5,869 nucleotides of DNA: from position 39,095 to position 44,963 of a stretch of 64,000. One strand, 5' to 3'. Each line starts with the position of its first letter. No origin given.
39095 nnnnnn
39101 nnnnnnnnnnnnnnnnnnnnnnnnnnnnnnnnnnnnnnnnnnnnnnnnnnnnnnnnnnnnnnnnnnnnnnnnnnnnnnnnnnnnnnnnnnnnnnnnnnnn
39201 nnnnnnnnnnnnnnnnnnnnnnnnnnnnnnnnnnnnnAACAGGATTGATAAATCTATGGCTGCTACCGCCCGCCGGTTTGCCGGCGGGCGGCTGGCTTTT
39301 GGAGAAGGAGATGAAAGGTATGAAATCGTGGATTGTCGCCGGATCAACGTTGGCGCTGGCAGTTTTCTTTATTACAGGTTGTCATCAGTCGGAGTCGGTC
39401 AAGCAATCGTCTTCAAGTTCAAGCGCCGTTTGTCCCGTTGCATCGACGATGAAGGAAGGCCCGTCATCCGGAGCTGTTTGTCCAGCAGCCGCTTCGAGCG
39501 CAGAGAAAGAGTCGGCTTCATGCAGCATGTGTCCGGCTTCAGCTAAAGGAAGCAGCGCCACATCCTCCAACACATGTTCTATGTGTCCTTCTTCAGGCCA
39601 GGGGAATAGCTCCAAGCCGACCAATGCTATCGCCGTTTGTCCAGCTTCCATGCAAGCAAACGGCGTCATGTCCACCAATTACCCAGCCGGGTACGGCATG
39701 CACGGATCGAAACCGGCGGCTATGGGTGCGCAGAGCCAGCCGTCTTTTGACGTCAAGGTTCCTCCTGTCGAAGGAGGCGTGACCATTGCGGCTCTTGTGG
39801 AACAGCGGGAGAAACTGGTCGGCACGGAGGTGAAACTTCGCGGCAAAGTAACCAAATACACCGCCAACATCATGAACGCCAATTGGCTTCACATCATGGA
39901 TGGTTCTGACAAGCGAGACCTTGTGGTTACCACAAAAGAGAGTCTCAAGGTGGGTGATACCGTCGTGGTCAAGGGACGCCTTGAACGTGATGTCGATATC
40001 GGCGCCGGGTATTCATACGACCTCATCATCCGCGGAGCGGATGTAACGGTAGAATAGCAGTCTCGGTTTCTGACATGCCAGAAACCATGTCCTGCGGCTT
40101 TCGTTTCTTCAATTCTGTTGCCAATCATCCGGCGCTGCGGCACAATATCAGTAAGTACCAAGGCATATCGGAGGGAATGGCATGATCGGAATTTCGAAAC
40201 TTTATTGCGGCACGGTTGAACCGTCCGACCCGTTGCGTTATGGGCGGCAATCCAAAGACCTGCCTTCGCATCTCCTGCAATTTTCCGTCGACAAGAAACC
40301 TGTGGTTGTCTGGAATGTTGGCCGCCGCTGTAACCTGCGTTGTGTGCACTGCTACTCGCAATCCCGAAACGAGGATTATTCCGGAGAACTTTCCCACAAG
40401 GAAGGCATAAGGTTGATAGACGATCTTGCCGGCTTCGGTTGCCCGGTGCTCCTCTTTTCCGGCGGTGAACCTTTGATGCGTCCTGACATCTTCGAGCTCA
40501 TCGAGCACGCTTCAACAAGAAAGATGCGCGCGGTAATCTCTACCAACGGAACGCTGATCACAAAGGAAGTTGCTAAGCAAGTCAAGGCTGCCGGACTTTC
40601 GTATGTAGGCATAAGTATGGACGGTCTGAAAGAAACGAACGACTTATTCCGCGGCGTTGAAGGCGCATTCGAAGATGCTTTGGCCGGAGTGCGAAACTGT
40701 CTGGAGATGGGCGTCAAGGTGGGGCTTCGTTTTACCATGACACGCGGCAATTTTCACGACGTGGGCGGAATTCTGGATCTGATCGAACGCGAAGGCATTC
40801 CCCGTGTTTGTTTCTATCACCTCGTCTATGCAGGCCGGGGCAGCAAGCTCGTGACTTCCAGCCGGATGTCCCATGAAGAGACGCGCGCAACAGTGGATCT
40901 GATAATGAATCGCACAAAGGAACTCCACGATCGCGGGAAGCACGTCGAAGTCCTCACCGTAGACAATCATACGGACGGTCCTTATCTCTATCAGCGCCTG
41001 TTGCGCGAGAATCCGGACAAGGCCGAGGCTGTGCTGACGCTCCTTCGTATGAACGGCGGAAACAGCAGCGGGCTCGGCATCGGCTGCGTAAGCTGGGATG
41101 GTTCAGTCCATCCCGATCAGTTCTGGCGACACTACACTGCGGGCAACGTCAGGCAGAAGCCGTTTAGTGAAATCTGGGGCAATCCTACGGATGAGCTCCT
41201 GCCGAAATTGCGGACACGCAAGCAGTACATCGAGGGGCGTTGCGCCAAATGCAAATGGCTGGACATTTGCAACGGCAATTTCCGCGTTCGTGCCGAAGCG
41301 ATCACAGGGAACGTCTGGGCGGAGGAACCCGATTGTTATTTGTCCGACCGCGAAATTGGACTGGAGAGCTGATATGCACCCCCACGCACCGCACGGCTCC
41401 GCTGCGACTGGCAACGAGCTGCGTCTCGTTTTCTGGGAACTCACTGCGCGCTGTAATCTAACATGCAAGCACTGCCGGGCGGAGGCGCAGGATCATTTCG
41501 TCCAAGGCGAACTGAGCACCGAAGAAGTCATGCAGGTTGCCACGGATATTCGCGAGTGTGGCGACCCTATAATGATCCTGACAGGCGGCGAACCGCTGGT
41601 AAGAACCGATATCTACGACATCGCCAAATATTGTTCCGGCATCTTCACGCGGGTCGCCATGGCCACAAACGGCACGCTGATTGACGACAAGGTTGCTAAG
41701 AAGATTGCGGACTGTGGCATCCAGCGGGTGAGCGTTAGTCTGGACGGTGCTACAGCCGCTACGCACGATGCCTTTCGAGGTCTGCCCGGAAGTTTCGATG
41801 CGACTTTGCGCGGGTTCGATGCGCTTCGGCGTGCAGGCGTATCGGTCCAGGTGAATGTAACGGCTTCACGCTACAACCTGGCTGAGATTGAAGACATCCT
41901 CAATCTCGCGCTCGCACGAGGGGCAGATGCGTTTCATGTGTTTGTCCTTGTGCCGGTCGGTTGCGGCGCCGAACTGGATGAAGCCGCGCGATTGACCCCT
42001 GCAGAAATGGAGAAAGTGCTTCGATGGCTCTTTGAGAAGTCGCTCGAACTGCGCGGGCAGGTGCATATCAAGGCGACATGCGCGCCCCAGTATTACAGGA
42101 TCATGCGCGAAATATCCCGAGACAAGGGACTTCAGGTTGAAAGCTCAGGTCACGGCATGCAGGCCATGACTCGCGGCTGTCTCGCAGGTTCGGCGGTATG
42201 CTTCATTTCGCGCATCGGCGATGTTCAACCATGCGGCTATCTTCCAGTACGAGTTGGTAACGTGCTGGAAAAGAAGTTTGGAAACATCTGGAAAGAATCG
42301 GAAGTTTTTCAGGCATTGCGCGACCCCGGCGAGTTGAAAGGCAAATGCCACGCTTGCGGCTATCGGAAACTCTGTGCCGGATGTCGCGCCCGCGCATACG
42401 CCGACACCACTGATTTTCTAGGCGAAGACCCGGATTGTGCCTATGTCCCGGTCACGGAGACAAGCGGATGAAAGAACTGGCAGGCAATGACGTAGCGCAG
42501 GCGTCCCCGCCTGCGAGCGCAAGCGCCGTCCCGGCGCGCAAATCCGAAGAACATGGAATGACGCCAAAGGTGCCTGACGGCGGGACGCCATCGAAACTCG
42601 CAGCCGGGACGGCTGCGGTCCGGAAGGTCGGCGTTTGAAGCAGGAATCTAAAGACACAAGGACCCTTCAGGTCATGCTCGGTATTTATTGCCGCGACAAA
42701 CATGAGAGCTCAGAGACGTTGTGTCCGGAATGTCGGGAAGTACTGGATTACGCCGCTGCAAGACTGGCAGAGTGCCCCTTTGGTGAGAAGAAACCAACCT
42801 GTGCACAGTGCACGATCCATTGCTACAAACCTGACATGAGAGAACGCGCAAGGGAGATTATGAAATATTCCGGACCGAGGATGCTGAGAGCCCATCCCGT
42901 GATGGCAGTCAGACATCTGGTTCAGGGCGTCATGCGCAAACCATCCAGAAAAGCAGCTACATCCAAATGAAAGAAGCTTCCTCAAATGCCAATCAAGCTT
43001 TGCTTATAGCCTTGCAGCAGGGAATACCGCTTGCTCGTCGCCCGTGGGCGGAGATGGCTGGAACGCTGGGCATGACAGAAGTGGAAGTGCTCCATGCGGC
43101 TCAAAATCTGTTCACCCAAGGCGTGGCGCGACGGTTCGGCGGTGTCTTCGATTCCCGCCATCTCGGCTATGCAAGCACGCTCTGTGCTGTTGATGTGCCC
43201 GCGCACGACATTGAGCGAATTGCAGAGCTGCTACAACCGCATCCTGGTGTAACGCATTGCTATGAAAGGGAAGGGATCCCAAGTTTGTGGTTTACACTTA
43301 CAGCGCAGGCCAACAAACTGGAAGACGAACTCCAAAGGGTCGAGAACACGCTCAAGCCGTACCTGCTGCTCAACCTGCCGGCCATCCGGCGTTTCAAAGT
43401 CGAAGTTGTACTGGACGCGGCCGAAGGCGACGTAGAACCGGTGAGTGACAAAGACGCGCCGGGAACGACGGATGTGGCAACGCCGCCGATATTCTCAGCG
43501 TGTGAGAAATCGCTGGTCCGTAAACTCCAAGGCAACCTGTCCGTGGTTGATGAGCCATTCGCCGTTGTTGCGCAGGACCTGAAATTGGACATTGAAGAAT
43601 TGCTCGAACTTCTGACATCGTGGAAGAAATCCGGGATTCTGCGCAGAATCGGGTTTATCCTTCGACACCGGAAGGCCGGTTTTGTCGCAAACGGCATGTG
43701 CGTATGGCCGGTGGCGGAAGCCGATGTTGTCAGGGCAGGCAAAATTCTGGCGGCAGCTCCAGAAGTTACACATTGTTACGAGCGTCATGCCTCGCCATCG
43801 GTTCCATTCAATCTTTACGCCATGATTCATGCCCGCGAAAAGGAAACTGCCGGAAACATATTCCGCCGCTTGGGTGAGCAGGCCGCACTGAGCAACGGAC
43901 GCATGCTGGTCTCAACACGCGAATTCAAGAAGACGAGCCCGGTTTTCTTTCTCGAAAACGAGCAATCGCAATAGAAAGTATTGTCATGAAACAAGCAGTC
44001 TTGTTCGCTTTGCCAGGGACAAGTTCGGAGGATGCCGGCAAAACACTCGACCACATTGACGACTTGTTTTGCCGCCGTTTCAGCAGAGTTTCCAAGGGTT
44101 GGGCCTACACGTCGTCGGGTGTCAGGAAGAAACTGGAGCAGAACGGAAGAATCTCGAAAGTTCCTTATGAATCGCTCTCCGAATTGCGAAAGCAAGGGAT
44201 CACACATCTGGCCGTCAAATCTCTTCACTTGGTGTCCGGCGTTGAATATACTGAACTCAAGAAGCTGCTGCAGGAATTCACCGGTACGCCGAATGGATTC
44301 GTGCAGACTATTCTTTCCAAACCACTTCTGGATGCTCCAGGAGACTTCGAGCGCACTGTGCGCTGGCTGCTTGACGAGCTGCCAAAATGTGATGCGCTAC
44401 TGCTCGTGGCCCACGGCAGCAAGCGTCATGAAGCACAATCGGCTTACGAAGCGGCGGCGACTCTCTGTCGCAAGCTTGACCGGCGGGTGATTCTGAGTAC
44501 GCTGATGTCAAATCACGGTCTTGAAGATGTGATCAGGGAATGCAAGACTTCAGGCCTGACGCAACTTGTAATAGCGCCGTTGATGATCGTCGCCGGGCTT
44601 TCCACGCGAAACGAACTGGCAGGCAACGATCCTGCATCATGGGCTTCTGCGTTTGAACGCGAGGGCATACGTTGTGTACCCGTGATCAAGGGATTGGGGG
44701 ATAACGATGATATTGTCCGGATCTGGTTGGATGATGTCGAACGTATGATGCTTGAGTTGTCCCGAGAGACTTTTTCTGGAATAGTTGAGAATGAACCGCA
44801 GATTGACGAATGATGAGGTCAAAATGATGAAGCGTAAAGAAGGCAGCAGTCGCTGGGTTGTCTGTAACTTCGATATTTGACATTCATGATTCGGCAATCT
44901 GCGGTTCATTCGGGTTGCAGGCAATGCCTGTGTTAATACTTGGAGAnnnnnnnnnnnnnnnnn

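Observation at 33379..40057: Candidate undescribed porin-cytochrome electron conduit inserted inside the heme-biosynthesis locus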

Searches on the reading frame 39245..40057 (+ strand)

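Call 4: search_protein_families(library=pfam, proteins=[window:39245-40057:+], max_evalue=1)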
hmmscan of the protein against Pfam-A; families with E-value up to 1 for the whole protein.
window:39245-40057:+ (270 aa): 2 families
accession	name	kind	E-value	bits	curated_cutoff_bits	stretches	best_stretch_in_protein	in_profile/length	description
PF01336.31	tRNA_anti-codon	-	0.1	13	27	1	196-249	1-60/75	OB-fold nucleic acid binding domain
PF23145.1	Zf_2nd_IFT121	-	0.45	10.7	25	1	87-116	13-42/45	IFT121, second zinc finger domain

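Call 5: search_protein_families(library=ncbifam, proteins=[window:39245-40057:+], max_evalue=1)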
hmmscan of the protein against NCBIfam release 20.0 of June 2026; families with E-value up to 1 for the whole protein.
window:39245-40057:+ (270 aa): 2 families
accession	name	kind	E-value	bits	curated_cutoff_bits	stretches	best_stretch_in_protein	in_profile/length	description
NF041883.1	RNase_A_lipo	exception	0.016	15.2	200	0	218-243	108-133/168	RNase A-like domain-containing lipoprotein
NF008975.0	PRK12323.1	equivalog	0.23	10.1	875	1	55-177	385-501/709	DNA polymerase III subunit gamma/tau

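Call 69: search_protein_families(library=pfam, proteins=[window:39311-40057:+], max_evalue=1)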
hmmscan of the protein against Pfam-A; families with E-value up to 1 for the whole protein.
window:39311-40057:+ (248 aa): 2 families
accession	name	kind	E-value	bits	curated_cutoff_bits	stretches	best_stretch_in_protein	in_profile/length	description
PF23145.1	Zf_2nd_IFT121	-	0.078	13.1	25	1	65-94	13-42/45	IFT121, second zinc finger domain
PF01336.31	tRNA_anti-codon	-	0.087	13.2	27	1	174-227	1-60/75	OB-fold nucleic acid binding domain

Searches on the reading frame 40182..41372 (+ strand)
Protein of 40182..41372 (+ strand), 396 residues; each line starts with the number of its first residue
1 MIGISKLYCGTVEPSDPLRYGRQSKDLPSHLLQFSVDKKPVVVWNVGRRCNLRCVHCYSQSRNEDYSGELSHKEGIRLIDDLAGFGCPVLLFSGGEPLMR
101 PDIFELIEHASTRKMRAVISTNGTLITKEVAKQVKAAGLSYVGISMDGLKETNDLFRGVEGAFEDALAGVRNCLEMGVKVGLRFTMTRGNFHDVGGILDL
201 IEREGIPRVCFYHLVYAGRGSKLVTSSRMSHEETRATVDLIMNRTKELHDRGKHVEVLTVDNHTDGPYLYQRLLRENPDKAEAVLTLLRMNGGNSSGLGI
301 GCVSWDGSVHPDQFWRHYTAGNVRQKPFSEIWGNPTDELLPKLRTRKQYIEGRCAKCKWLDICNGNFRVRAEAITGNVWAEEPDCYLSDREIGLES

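Call 33: search_protein_families(library=pfam, proteins=[window:40182-41372:+], max_evalue=0.001)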
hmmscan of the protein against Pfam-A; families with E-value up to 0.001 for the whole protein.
window:40182-41372:+ (396 aa): 3 families
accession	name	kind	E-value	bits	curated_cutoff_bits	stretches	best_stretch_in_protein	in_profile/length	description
PF04055.27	Radical_SAM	-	2.6e-29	103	29.5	1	45-199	2-164/166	Radical SAM superfamily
PF13353.11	Fer4_12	-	3.7e-08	34.2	22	1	48-149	13-116/137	4Fe-4S single cluster domain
PF13186.11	SPASM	-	3.3e-06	27.7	21.5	1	303-358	10-67/67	Iron-sulfur cluster-binding domain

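Call 85: search_protein_families(library=ncbifam, proteins=[window:40182-41372:+], max_evalue=0.001)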
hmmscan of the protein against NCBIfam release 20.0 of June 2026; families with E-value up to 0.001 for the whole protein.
window:40182-41372:+ (396 aa): 76 families (the best 25 are shown)
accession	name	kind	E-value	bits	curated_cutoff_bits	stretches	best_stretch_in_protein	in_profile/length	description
TIGR04546.1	rSAM_ahbC_deAc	equivalog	1e-201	669.8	650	1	2-392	1-390/390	12,18-didecarboxysiroheme deacetylase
TIGR04054.1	rSAM_NirJ1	equivalog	3e-165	549.5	650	1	2-392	1-387/387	putative heme d1 biosynthesis radical SAM protein NirJ1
TIGR04347.1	pseudo_SAM_Halo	equivalog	2.3e-128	428.8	525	1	2-392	1-390/390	TIGR04347 family pseudo-SAM/SPASM protein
TIGR04051.1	rSAM_NirJ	equivalog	6.4e-126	420.1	515.45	1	39-393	1-354/354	heme d1 biosynthesis radical SAM protein NirJ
TIGR04545.1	rSAM_ahbD_hemeb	equivalog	1.4e-67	228.5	500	1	42-386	2-336/339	heme b synthase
TIGR04055.1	rSAM_NirJ2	equivalog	4.6e-62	210.4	500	1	41-386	1-323/326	putative heme d1 biosynthesis radical SAM protein NirJ2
TIGR04053.2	TIGR04053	equivalog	4.9e-61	207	395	1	37-386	4-363/366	TIGR04053 family radical SAM/SPASM domain-containing protein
TIGR03962.1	mycofact_rSAM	equivalog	1.4e-35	123.1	265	2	40-245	12-216/339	mycofactocin radical SAM maturase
TIGR04250.1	SCM_rSAM_ScmE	equivalog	4.8e-35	121.1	400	1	45-387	8-347/358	SynChlorMet cassette radical SAM/SPASM protein ScmE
TIGR04303.1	GeoRSP_rSAM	equivalog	7.1e-35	121.1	400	2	42-221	7-184/325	GeoRSP system radical SAM/SPASM protein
NF045574.1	sacti_mat_StsB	exception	4.1e-31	108.3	625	1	42-211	98-266/466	StsB family radical SAM/SPASM domain sactipeptide maturase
TIGR04251.1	SCM_rSAM_ScmF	equivalog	4.5e-31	108.5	400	1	48-382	12-336/353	SynChlorMet cassette radical SAM/SPASM protein ScmF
NF050035.1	rSAM_WgK_link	exception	6.3e-31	107.7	650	2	40-222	8-192/367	radical SAM/SPASM peptide maturase WgkB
TIGR04133.1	rSAM_w_lipo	hypoth_equivalog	7.7e-30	104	425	2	41-247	25-234/350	TIGR04133 family radical SAM/SPASM protein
TIGR04103.1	rSAM_nif11_3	equivalog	1.2e-27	96.6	725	1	42-373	7-331/412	nif11-class peptide radical SAM maturase 3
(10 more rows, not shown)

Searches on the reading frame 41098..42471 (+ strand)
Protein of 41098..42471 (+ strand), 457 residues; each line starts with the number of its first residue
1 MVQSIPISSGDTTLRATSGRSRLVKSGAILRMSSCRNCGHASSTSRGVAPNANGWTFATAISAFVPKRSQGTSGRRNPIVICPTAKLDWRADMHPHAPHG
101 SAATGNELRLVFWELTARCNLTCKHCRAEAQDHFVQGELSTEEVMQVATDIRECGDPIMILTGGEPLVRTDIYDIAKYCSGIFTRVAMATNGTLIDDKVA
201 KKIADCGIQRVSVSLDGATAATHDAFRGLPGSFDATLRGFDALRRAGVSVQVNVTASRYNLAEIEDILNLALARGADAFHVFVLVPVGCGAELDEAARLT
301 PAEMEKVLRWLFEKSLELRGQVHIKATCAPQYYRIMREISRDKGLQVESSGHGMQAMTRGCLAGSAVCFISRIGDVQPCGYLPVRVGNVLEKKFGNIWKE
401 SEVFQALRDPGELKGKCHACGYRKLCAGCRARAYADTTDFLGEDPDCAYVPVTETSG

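Call 33: search_protein_families(library=pfam, proteins=[window:41098-42471:+], max_evalue=0.001)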
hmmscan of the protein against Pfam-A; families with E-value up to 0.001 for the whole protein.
window:41098-42471:+ (457 aa): 3 families
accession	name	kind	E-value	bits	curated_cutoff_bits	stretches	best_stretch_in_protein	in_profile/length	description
PF04055.27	Radical_SAM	-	2e-26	93.6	29.5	1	114-270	2-165/166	Radical SAM superfamily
PF13353.11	Fer4_12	-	2.4e-07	31.5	22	1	105-218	3-116/137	4Fe-4S single cluster domain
PF13186.11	SPASM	-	3.2e-07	31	21.5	1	361-420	1-66/67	Iron-sulfur cluster-binding domain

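Call 88: search_protein_families(library=ncbifam, proteins=[window:41371-42471:+], max_evalue=0.00001)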
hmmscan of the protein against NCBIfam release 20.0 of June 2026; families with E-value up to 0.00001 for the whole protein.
window:41371-42471:+ (366 aa): 67 families (the best 25 are shown)
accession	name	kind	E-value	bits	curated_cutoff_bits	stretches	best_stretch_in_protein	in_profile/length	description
TIGR04545.1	rSAM_ahbD_hemeb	equivalog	4.2e-136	453.8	500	1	19-360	1-339/339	heme b synthase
TIGR04053.2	TIGR04053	equivalog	7e-96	321.6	395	1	19-360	9-366/366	TIGR04053 family radical SAM/SPASM domain-containing protein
TIGR04055.1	rSAM_NirJ2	equivalog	7e-91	305.1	500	1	19-358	1-324/326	putative heme d1 biosynthesis radical SAM protein NirJ2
TIGR04051.1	rSAM_NirJ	equivalog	1.9e-66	224.5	515.45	1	19-357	3-347/354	heme d1 biosynthesis radical SAM protein NirJ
TIGR04054.1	rSAM_NirJ1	equivalog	3e-59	200.6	650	1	13-357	31-381/387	putative heme d1 biosynthesis radical SAM protein NirJ1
TIGR04546.1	rSAM_ahbC_deAc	equivalog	2.3e-54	184.7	650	1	19-357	40-384/390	12,18-didecarboxysiroheme deacetylase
TIGR04347.1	pseudo_SAM_Halo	equivalog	5.9e-52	177.2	525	1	19-357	39-384/390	TIGR04347 family pseudo-SAM/SPASM protein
TIGR03962.1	mycofact_rSAM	equivalog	7.3e-51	173.3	265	1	21-358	15-333/339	mycofactocin radical SAM maturase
TIGR04303.1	GeoRSP_rSAM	equivalog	6.9e-49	167.2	400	1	20-356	7-324/325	GeoRSP system radical SAM/SPASM protein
NF050035.1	rSAM_WgK_link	exception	5.1e-44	150.7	650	1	20-358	11-363/367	radical SAM/SPASM peptide maturase WgkB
TIGR04340.1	rSAM_ACGX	hypoth_equivalog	4.5e-41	141.2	400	1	22-356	7-337/341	radical SAM/SPASM domain protein, ACGX system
TIGR04251.1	SCM_rSAM_ScmF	equivalog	1.5e-40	139.6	400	1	17-347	3-330/353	SynChlorMet cassette radical SAM/SPASM protein ScmF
TIGR04250.1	SCM_rSAM_ScmE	equivalog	1.8e-37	129.1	400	1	22-352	7-341/358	SynChlorMet cassette radical SAM/SPASM protein ScmE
TIGR04133.1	rSAM_w_lipo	hypoth_equivalog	2.9e-37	128.4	425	1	15-343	21-335/350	TIGR04133 family radical SAM/SPASM protein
NF045574.1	sacti_mat_StsB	exception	4.7e-37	127.9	625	1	13-178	91-254/466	StsB family radical SAM/SPASM domain sactipeptide maturase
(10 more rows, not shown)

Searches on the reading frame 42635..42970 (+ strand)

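Call 33: search_protein_families(library=pfam, proteins=[window:42635-42970:+], max_evalue=0.001)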
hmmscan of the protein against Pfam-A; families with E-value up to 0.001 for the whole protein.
window:42635-42970:+ (111 aa): 1 family
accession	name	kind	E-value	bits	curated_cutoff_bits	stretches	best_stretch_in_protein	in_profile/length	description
PF11756.13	YgbA_NO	-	2.4e-41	140.9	25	1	4-105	3-104/106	Nitrous oxide-stimulated promoter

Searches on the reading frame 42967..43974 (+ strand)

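Call 33: search_protein_families(library=pfam, proteins=[window:42967-43974:+], max_evalue=0.001)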
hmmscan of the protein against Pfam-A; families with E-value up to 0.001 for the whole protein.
window:42967-43974:+ (335 aa): 2 families
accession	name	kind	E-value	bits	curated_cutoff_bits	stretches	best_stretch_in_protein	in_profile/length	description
PF17805.7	AsnC_trans_reg2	-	2.4e-43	146.6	27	2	236-321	1-86/86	AsnC-like ligand binding domain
PF22451.2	NirdL-like_HTH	-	1.9e-24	85.4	27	2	180-226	1-47/47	Siroheme decarboxylase NirDL-like HTH domain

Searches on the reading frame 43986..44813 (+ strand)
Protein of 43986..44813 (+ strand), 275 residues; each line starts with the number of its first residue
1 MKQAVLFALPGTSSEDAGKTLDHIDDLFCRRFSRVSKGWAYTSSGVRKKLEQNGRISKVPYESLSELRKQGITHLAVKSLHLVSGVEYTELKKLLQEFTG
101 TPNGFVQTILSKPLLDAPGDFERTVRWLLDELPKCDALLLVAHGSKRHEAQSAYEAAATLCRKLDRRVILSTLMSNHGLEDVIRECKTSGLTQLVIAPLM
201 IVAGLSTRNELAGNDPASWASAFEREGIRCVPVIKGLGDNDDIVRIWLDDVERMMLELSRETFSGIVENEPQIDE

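Call 33: search_protein_families(library=pfam, proteins=[window:43986-44813:+], max_evalue=0.001)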
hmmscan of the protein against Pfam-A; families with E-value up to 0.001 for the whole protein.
window:43986-44813:+ (275 aa): 2 families
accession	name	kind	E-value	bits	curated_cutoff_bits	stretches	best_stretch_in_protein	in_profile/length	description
PF06180.16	CbiK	-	9.8e-44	150.1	26.2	1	4-253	2-259/262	Cobalt chelatase (CbiK)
PF01903.22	CbiX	-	2.6e-07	31.3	22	1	143-211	1-72/106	CbiX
